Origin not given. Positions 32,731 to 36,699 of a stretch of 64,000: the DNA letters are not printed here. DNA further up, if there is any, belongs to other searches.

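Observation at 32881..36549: ExeA-like secretion ATPase fused to a ~950-residue coiled coil, divergent from the OPX/PCP export genes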

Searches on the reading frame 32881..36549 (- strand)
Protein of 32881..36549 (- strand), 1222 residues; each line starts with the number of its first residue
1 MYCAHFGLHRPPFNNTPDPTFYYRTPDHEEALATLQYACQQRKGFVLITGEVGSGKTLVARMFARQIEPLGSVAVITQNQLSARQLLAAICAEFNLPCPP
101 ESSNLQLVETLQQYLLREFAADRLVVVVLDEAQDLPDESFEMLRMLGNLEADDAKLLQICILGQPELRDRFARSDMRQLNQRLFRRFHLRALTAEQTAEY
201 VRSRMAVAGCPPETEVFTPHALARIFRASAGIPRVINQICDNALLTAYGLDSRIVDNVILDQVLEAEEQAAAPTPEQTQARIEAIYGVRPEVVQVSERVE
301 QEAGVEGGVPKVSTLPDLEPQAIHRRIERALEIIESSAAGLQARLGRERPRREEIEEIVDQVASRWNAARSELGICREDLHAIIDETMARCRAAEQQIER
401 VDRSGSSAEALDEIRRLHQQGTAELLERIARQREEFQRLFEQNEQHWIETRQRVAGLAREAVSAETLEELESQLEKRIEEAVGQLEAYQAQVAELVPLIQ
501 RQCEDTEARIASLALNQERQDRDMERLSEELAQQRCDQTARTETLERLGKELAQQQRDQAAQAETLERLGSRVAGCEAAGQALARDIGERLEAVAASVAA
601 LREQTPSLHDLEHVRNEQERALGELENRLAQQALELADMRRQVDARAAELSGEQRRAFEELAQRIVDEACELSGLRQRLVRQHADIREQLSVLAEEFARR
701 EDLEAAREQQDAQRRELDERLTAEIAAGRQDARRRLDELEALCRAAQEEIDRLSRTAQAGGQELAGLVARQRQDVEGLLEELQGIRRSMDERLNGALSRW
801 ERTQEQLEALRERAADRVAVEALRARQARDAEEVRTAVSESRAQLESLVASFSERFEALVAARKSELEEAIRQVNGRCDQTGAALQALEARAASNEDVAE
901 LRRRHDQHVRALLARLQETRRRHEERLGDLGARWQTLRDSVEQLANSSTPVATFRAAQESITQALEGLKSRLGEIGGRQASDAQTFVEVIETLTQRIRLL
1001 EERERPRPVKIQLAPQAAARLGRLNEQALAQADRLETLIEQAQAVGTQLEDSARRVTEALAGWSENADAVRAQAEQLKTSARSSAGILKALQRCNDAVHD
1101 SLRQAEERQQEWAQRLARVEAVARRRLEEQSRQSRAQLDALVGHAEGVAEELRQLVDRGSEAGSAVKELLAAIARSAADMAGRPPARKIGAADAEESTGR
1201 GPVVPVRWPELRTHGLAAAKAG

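Call 4: search_protein_families(library=pfam, proteins=[window:32881-36549:-], max_evalue=1)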
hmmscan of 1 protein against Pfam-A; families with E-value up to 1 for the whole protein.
window:32881-36549:- (1222 aa): 21 families
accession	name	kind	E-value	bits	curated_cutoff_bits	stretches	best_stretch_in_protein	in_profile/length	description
PF13401.12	AAA_22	-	3.6e-26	92.4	27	1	41-171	3-130/130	AAA domain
PF13191.12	AAA_16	-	6.9e-13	49.9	32.6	1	21-152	2-161/167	AAA ATPase domain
PF20720.3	nSTAND3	-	6.6e-05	23.1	27.2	1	22-69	1-43/155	Novel STAND NTPase 3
PF14532.12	Sigma54_activ_2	-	0.00015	22.4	25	1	40-88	18-66/138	Sigma-54 interaction domain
PF09848.15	SLFN-g3_helicase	-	0.00063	19.6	24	1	45-139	3-95/354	Schlafen group 3, DNA/RNA helicase domain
PF07728.20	AAA_5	-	0.0019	18.7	22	1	46-143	2-86/139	AAA domain (dynein-related subfamily)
PF13245.12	AAA_19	-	0.0023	18.6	25.1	1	42-147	10-115/134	AAA domain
PF00158.32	Sigma54_activat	-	0.0039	17.3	20.2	1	39-67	18-46/168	Sigma-54 interaction domain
PF03961.19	FapA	-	0.024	14.7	31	1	851-948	138-233/272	Flagellar Assembly Protein A beta solenoid domain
PF07464.16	ApoLp-III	-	0.027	15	36.3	1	829-922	18-109/146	Apolipophorin-III precursor (apoLp-III)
PF00004.35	AAA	-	0.031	15.2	21.2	1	46-135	1-69/131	ATPase family associated with various cellular activities (AAA)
PF02367.23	TsaE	-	0.043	14.2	26.6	1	35-68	13-46/128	Threonylcarbamoyl adenosine biosynthesis protein TsaE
PF04851.21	ResIII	-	0.096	13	22.5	1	29-75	9-58/164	Type III restriction enzyme, res subunit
PF13173.12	AAA_14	-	0.11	13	27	1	45-137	4-76/129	AAA domain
PF12775.13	AAA_7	-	0.14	12.1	25.8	1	35-87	26-79/181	P-loop containing dynein motor region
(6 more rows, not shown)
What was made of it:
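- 35740..36549 (-): N-terminal AAA+ domain (residues 1-270): alpha/beta core plus helical lid, ExeA/GspA/TIGR03015 type. AAA_22 E 3.6e-26 (call 4).
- On GspA/ExeA: PF13401, E 3.6e-26 (call 4).
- Checked: Pfam AAA_22 matches residues 41-171 (E 3.6e-26, call 4).
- Weak AAA_16 and Sigma54_activ_2 hits are present (call 4).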

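Call 5: search_protein_families(library=ncbifam, proteins=[window:32881-36549:-], max_evalue=1)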
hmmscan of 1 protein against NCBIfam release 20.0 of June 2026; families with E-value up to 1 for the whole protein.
window:32881-36549:- (1222 aa): 11 families
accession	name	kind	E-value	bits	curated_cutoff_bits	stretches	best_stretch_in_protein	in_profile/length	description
TIGR03015.1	pepcterm_ATPase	hypoth_equivalog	1.2e-67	228.1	324.5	1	1-264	1-263/269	XrtA/PEP-CTERM system-associated ATPase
TIGR02168.1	SMC_prok_B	equivalog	6.6e-14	50.6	567.35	4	722-1035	695-1000/1181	chromosome segregation protein SMC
TIGR02169.1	SMC_prok_A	equivalog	4.8e-10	37.8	729.4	4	710-1002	680-973/1165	chromosome segregation protein SMC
NF045487.1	ASRP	equivalog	2.2e-07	29.9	300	2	770-1137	105-461/593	archaea-specific SMC-related protein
NF041034.1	Rad50_Sulf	equivalog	2.2e-05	22.5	1000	2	720-964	440-682/872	DNA double-strand break repair ATPase Rad50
NF011692.0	PRK15112.1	equivalog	0.0012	18.5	452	1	22-81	16-78/269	putrescine export ABC transporter ATP-binding protein SapF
TIGR04520.1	ECF_ATPase_1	equivalog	0.017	14.6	315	1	20-83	7-69/269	energy-coupling factor transporter ATPase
NF001623.0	PRK00411.1-1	equivalog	0.027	13.2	311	1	46-131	61-152/411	ORC1-type DNA replication protein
NF052569.1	ProtArgonAgoRhdb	equivalog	0.078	11.2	700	1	398-490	166-257/759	protein argonaute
NF045780.1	TrlF_fam_ATP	equivalog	0.13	10.9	350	2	730-976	473-714/944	TrlF family AAA-like ATPase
NF002572.0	PRK02224.1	equivalog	0.76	8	1087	0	455-1001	171-698/888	DNA double-strand break repair ATPase Rad50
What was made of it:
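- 35740..36549 (-): TIGR03015 E 1.2e-67, 228 bits (call 5).
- On TIGR03015 XrtA/PEP-CTERM system-associated ATPase: 228.1 bits, E 1.2e-67, model positions 1-263 of 269 (call 5).
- On SMC/Rad50-type coiled-coil ATPase: SMC_prok_B scores 50.6 bits against a cut-off of 567, over residues 722-1035 only (call 5).
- Checked: NCBIfam TIGR03015 pepcterm_ATPase matches residues 1-264 (E 1.2e-67, 228 bits), which is below its curated cut-off of 324.5 (call 5).
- TIGR03015 E 1.2e-67 and AAA_22 (calls 4, 5). Weak NCBIfam hits to SMC_prok_B (E 6.6e-14), ASRP and Rad50 fall over residues 710-1137 (call 5).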

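Call 8: find_homologous_proteins(query=window:32881-36549:-, max_evalue=0.00001)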
Query window:32881-36549:- (1222 aa): 172 proteins with E <= 0.00001 among 8000 candidates; the best 120 are listed.
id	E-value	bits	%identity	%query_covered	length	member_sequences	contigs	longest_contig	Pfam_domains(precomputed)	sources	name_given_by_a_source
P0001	0.0e+0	2523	100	100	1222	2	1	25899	PF13401.13,PF13191.13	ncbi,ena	-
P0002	8.4e-213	728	42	66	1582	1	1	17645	PF04108.18,PF13401.13,PF13191.13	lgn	-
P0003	1.8e-212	727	40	77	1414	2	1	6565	PF13401.13,PF13191.13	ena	-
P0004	2.4e-212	726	34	99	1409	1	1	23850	PF04108.18,PF13401.13,PF13191.13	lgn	-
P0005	2.8e-209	716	34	99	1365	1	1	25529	PF13401.13,PF13191.13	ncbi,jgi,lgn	-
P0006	1.0e-207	711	37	77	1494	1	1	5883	PF01442.24,PF13401.13,PF13191.13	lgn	-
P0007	5.4e-202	692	44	52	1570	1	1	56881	PF13401.13,PF28019.1,PF13191.13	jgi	jgi:type II secretory pathway predicted ATPase ExeA/chromosome segregation ATPase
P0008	6.9e-200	685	38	75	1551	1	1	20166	PF07889.18,PF13401.13,PF09848.16,PF13191.13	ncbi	ncbi:MAG: hypothetical protein AMXMBFR13_17730 [Phycisphaerae bacterium]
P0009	4.8e-195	669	42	58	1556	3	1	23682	PF13401.13,PF13191.13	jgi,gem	-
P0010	5.6e-186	639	35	92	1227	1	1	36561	PF04108.18,PF13401.13,PF13191.13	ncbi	-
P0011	3.6e-181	623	50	37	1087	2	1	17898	PF04108.18,PF13401.13,PF13191.13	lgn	-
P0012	3.1e-179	617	34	71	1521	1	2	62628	PF13401.13,PF13191.13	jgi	-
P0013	2.3e-178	614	35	78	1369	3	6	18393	PF04108.18,PF13401.13,PF13191.13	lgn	-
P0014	7.1e-174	599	37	75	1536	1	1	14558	PF13401.13,PF13191.13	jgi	-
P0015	1.4e-173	598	35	99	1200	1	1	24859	PF13401.13,PF13191.13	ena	-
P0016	4.5e-172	593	33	99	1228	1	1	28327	PF13401.13,PF09848.16,PF13191.13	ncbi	-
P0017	2.8e-171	590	35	81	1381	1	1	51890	PF13401.13,PF13191.13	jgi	-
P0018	8.3e-170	586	34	92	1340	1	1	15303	PF13401.13,PF13191.13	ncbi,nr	ncbi:MAG: AAA family ATPase [Phycisphaerales bacterium]|nr:AAA family ATPase [Phycisphaerales bacter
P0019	3.8e-169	583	35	76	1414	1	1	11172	PF13401.13,PF13191.13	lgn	-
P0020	1.5e-165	571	35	82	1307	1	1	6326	PF13401.13,PF13191.13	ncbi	-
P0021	7.3e-165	569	41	60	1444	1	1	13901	PF13401.13,PF13191.13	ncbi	-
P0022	1.6e-163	565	38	80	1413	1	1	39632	PF13401.13,PF13191.13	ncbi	-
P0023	1.3e-162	562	42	60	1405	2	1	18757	PF13401.13,PF13191.13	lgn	-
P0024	2.2e-158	548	39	64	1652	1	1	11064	PF13401.13,PF13191.13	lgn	-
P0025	1.2e-155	539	39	73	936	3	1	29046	PF13401.13,PF13191.13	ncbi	-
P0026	4.0e-155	537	34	80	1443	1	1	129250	PF01442.24,PF13401.13,PF13191.13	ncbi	-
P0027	2.8e-154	534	42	44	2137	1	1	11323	PF13401.13,PF13191.13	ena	-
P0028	2.8e-151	524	32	99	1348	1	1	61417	PF13401.13,PF13191.13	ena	-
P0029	2.6e-150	521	43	41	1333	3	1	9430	PF13401.13,PF13191.13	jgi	-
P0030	3.8e-149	517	42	54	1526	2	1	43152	PF13401.13,PF13191.13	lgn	-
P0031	7.5e-149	516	67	22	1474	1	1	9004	PF13401.13,PF13191.13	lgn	-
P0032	2.1e-148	515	32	99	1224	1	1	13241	PF13401.13,PF13191.13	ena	-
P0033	2.5e-148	515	32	99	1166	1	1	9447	PF13401.13,PF13191.13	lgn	-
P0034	2.3e-147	511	35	97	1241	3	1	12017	PF04513.18,PF13401.13,PF09848.16,PF13191.13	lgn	-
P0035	2.6e-147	511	34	100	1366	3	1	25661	PF13401.13,PF13191.13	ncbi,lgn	-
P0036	1.2e-145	506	25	39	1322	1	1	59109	PF13401.13,PF13191.13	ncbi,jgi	-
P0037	4.8e-145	504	32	92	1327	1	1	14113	PF13401.13,PF13191.13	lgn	-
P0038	4.9e-145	504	31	100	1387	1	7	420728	PF13401.13,PF13191.13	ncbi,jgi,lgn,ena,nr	ncbi:MAG TPA: AAA family ATPase [Phycisphaerae bacterium]|nr:AAA family ATPase [Phycisphaerae bacter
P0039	5.1e-144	500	32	99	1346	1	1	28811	PF13401.13,PF13191.13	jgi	jgi:general secretion pathway protein A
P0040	1.3e-142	496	63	26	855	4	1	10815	PF13401.13,PF13191.13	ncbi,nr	ncbi:MAG TPA: AAA family ATPase, partial [Phycisphaerae bacterium]|nr:AAA family ATPase [Phycisphaer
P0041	1.6e-142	495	32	100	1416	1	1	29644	PF13401.13,PF13191.13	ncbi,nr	ncbi:MAG: AAA family ATPase [Phycisphaerae bacterium]|nr:AAA family ATPase [Phycisphaerae bacterium]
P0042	8.7e-141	490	61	26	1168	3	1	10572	PF13401.13,PF13191.13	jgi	-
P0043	8.3e-138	480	36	70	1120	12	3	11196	PF13401.13,PF13191.13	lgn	-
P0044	7.8e-136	473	33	76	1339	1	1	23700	PF13401.13,PF13191.13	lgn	-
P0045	1.8e-133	465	63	23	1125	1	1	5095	PF13401.13,PF13191.13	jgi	jgi:general secretion pathway protein A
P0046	5.1e-132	461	32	99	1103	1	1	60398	PF13401.13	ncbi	-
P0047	1.3e-131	459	32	99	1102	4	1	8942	PF13401.13,PF13191.13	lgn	-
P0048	1.4e-130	456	64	22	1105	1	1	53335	PF13401.13,PF13191.13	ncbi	ncbi:MAG: AAA family ATPase [Phycisphaerae bacterium]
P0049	7.6e-129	450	32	99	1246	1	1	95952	PF13401.13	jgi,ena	-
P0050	1.5e-128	449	62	23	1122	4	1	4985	PF13401.13,PF09848.16,PF13191.13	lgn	-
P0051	8.6e-128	446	62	23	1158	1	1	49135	PF13401.13,PF09848.16,PF13191.13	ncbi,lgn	-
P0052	9.7e-126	440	66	22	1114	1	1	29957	PF13401.13,PF13191.13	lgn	-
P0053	1.1e-124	436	64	22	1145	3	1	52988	PF13401.13,PF13191.13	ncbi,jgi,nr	ncbi:MAG: AAA family ATPase [Planctomycetes bacterium]|nr:AAA family ATPase [Planctomycetota bacteri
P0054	1.6e-118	416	39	60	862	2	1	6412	PF15035.12,PF13401.13,PF13191.13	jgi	-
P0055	8.8e-110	387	61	22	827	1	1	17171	PF13401.13,PF13191.13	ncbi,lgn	-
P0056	7.9e-90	321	55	23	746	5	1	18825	PF13401.13,PF13191.13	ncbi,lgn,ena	-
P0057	1.4e-89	320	51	25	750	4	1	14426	PF13401.13,PF07728.21,PF13191.13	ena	-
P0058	1.6e-88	316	55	23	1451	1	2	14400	PF07464.17,PF01442.24,PF13401.13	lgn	-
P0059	2.7e-88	316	49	27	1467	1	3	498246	PF01442.24,PF13401.13,PF13191.13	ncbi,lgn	-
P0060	3.8e-88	315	52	24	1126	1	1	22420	PF13401.13,PF13191.13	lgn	-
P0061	9.7e-88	314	57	22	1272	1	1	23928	PF13401.13,PF13191.13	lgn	-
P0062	1.1e-87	314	52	26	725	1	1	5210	PF13401.13,PF07728.21,PF13191.13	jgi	-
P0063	1.3e-87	313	55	22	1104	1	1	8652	PF13401.13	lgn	-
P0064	2.5e-87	313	58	22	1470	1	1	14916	PF01442.24,PF13401.13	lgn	-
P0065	3.1e-87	312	55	22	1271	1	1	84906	PF13401.13,PF13191.13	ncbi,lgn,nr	ncbi:MAG: AAA family ATPase [Planctomycetes bacterium]|nr:AAA family ATPase [Planctomycetota bacteri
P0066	3.3e-87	312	55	23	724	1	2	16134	PF05970.21,PF13401.13,PF07728.21,PF13191.13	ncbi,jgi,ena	-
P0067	4.2e-87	312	56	22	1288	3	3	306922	PF13401.13,PF13191.13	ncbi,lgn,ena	-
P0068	5.2e-87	311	55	22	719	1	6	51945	PF13401.13,PF07728.21,PF13191.13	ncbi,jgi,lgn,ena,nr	ncbi:MAG TPA: AAA family ATPase [Phycisphaerae bacterium]|nr:AAA family ATPase [Phycisphaerae bacter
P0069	8.4e-87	311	56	22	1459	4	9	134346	PF13401.13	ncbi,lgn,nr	ncbi:MAG: AAA family ATPase [Phycisphaerae bacterium]|nr:AAA family ATPase [Phycisphaerae bacterium]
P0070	1.4e-86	310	55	22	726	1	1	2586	PF13401.13,PF07728.21,PF13191.13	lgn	-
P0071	2.8e-86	309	33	81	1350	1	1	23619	PF13401.13,PF13191.13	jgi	-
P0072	6.6e-86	308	55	22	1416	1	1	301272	PF13401.13,PF13191.13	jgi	-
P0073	6.7e-86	308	57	22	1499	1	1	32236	PF13401.13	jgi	jgi:type II secretory pathway predicted ATPase ExeA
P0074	1.2e-85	307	54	23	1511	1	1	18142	PF01442.24,PF13401.13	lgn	-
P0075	1.5e-85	307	53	23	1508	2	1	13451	PF07464.17,PF01442.24,PF13401.13,PF13191.13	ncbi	-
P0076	2.6e-85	306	52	23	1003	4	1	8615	PF13401.13,PF13191.13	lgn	-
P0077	2.6e-85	306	53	23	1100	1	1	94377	PF13401.13,PF13191.13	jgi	jgi:type II secretory pathway predicted ATPase ExeA/chromosome segregation ATPase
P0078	6.0e-85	305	55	22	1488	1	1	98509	PF27241.1,PF01442.24,PF13401.13,PF13191.13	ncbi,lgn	-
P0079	7.8e-85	304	55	22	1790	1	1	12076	PF01442.24,PF13401.13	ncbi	-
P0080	1.4e-84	303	55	22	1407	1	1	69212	PF13401.13,PF13191.13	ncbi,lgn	-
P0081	2.7e-84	302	53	24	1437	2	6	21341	PF01442.24,PF13401.13,PF13191.13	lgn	-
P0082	4.6e-84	302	52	22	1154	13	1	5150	PF13401.13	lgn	-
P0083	1.5e-83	300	54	22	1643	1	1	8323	PF01442.24,PF13401.13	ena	-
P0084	1.7e-83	300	54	22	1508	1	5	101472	PF07464.17,PF01442.24,PF13401.13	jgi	jgi:general secretion pathway protein A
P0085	6.1e-83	298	49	26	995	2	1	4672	PF07464.17,PF01442.24,PF13401.13,PF13191.13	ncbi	ncbi:MAG: AAA family ATPase, partial [Phycisphaerae bacterium]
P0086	6.9e-83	298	50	24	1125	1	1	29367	PF13401.13,PF13191.13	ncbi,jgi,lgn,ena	-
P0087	1.8e-82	296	54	20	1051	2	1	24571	PF13401.13,PF13191.13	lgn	-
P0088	4.3e-82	295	49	27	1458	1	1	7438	PF01442.24,PF13401.13,PF13191.13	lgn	-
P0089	8.1e-82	294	57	20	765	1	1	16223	PF13401.13,PF13191.13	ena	-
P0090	9.3e-82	294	47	25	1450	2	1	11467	PF13401.13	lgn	-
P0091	1.4e-81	293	51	23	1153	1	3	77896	PF13401.13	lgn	-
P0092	1.6e-81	293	52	22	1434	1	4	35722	PF01442.24,PF13401.13,PF13191.13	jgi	-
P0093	2.1e-81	293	44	29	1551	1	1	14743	PF07464.17,PF01442.24,PF13401.13,PF13191.13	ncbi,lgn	ncbi:MAG: AAA family ATPase [Planctomycetota bacterium]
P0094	3.8e-81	292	55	21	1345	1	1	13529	PF13401.13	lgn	-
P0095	4.6e-81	292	54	22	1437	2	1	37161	PF13401.13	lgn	-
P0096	6.2e-81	291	51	22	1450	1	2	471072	PF01442.24,PF13401.13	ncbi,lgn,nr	ncbi:MAG: AAA family ATPase [Phycisphaerae bacterium]|nr:AAA family ATPase [Phycisphaerae bacterium]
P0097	8.2e-81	291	55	20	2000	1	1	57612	PF07464.17,PF01442.24,PF13401.13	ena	-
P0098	1.1e-80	291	53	22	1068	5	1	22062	PF13401.13,PF13191.13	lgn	-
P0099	1.3e-80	290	53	22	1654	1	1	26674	PF01442.24,PF13401.13,PF13191.13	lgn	-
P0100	1.3e-80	290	56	23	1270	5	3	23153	PF13401.13,PF13191.13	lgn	-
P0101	1.3e-80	290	54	22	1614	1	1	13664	PF07464.17,PF01442.24,PF13401.13,PF13191.13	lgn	-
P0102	1.4e-80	290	52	22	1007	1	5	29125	PF04513.18,PF07464.17,PF01442.24,PF06103.17,PF04108.18,PF13401.13,PF09848.16,PF13191.13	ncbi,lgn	-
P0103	1.5e-80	290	53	22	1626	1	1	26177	PF07464.17,PF01442.24,PF13401.13,PF13191.13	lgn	-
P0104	1.9e-80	290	56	22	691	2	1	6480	PF13401.13,PF13191.13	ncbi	-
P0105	2.8e-80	289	53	22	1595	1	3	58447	PF07464.17,PF01442.24,PF13401.13,PF13191.13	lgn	-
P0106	3.0e-80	289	51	22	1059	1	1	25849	PF13401.13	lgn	-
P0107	6.9e-80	288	52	23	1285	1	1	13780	PF13401.13,PF20720.4,PF13191.13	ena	-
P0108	1.1e-79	287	53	22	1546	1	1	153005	PF01442.24,PF13401.13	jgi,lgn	-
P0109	1.2e-79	287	54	21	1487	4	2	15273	PF13401.13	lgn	-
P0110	1.8e-79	287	53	22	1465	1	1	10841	PF13401.13,PF13191.13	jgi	jgi:type II secretory pathway predicted ATPase ExeA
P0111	2.1e-79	286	52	22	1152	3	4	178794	PF13401.13,PF13191.13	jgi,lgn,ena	-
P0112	2.1e-79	286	53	22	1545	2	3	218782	PF01442.24,PF13401.13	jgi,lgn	-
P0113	3.0e-79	286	53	23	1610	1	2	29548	PF13401.13,PF13191.13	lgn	-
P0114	5.2e-79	285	55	22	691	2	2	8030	PF13401.13,PF13191.13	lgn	-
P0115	6.3e-79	285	52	22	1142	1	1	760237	PF13401.13,PF13191.13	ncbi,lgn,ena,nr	ncbi:MAG TPA: AAA family ATPase [Phycisphaerae bacterium]|nr:AAA family ATPase [Phycisphaerae bacter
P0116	7.6e-79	284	55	22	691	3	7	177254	PF13401.13,PF07728.21,PF13191.13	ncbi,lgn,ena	-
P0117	9.2e-79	284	27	33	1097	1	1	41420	PF13401.13,PF13191.13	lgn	-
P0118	1.3e-78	284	52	22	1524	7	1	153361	PF07464.17,PF13401.13,PF13191.13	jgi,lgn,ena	-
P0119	1.9e-78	283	49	23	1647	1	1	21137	PF01442.24,PF13401.13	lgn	-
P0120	2.2e-78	283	54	21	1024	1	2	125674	PF04513.18,PF01442.24,PF13401.13,PF13191.13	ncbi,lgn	-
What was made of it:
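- Different repeat types in different subfamilies still keep helical character: subfamily 2 gives apolipoprotein-like Pfam hits (call 8). Some database names for homologues read 'ExeA/chromosome segregation ATPase' (call 8).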
